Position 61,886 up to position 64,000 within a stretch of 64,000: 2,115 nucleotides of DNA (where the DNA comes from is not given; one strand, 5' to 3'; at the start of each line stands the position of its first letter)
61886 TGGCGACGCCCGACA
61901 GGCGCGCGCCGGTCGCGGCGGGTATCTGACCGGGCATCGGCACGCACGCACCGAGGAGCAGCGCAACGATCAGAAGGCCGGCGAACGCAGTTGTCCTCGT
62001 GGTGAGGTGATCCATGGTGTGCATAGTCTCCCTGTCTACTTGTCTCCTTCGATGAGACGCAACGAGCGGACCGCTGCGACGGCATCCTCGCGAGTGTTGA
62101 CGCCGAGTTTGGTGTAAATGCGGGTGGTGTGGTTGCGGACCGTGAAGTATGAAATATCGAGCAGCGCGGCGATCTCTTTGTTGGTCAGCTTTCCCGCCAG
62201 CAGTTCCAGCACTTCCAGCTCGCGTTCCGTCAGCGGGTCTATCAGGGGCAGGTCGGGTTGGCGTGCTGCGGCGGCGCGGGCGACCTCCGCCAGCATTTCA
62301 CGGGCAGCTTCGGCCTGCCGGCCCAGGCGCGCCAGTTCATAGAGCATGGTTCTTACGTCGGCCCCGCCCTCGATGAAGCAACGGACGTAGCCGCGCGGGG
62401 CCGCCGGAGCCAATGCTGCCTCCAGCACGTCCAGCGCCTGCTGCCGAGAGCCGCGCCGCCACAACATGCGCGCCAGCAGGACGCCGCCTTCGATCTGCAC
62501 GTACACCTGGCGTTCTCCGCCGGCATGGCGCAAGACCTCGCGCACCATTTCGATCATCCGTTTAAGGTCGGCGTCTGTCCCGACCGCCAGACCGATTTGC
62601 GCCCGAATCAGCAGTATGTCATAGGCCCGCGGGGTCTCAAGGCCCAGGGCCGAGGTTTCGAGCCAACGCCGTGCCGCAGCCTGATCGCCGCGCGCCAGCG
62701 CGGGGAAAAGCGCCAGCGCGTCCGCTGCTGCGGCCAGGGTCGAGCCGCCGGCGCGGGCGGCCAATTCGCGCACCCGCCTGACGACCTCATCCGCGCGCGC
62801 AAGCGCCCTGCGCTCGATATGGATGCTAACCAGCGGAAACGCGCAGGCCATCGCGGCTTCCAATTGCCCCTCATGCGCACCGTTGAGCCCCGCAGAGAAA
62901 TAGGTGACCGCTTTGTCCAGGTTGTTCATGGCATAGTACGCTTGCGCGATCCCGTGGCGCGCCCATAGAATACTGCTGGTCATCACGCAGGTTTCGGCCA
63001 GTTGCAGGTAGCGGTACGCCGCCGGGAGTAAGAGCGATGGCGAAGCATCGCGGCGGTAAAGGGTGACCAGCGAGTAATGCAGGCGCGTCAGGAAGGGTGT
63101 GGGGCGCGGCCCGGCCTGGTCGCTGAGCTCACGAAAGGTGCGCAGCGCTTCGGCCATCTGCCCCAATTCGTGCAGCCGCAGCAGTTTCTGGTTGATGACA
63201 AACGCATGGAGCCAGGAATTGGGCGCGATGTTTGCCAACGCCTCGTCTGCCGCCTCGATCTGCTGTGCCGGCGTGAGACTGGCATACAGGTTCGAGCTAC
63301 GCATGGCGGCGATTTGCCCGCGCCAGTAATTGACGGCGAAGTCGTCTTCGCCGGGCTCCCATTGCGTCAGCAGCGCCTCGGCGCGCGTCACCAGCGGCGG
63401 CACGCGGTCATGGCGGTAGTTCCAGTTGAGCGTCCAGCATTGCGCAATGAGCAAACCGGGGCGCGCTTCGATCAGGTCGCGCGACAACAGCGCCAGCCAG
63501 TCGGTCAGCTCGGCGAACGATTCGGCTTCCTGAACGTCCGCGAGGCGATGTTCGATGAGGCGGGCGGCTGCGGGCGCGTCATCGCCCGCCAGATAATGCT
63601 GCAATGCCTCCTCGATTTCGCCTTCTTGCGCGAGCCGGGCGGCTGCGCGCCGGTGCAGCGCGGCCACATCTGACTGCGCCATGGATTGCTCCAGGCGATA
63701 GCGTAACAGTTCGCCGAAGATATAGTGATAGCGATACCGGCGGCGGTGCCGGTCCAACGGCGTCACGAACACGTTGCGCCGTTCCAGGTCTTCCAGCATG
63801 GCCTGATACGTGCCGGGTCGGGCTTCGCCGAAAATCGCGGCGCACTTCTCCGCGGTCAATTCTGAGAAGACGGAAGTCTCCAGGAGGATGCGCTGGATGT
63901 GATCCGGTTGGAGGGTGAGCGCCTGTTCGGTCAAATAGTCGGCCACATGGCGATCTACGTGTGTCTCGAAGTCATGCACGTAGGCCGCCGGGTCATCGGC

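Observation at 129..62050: Nearly every intergenic gap carries hairpin or palindromic elements from at least 6-8 families, many built from tandem 7-13 nt words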

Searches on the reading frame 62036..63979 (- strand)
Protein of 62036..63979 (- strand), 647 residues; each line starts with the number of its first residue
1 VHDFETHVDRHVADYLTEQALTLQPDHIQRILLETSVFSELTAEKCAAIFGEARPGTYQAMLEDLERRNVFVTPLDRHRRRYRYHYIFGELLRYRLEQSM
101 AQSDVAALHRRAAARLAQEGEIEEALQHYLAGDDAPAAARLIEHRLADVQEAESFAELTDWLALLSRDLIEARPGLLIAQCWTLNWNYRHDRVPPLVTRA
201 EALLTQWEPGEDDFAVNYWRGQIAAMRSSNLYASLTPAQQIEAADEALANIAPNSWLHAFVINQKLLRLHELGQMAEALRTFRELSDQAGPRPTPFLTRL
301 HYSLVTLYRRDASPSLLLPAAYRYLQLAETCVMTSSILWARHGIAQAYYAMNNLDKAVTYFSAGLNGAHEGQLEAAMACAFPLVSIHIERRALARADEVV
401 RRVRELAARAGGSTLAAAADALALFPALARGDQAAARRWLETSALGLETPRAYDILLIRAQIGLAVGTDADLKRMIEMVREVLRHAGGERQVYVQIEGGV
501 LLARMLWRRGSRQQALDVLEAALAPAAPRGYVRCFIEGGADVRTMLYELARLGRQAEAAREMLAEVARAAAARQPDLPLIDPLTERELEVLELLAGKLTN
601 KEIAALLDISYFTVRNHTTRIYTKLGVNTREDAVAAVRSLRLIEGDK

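Call 41: search_protein_families(library=pfam, proteins=[window:62036-63979:-], max_evalue=0.00001)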
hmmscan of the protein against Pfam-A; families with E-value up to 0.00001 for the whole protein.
window:62036-63979:- (647 aa): 2 families
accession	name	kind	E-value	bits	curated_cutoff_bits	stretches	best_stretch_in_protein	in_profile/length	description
PF17874.7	TPR_MalT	-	1.6e-24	87.2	45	1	221-550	1-334/336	MalT-like TPR region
PF00196.25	GerE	-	1.6e-15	56.9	23.5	1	581-634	1-54/57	Bacterial regulatory proteins, luxR family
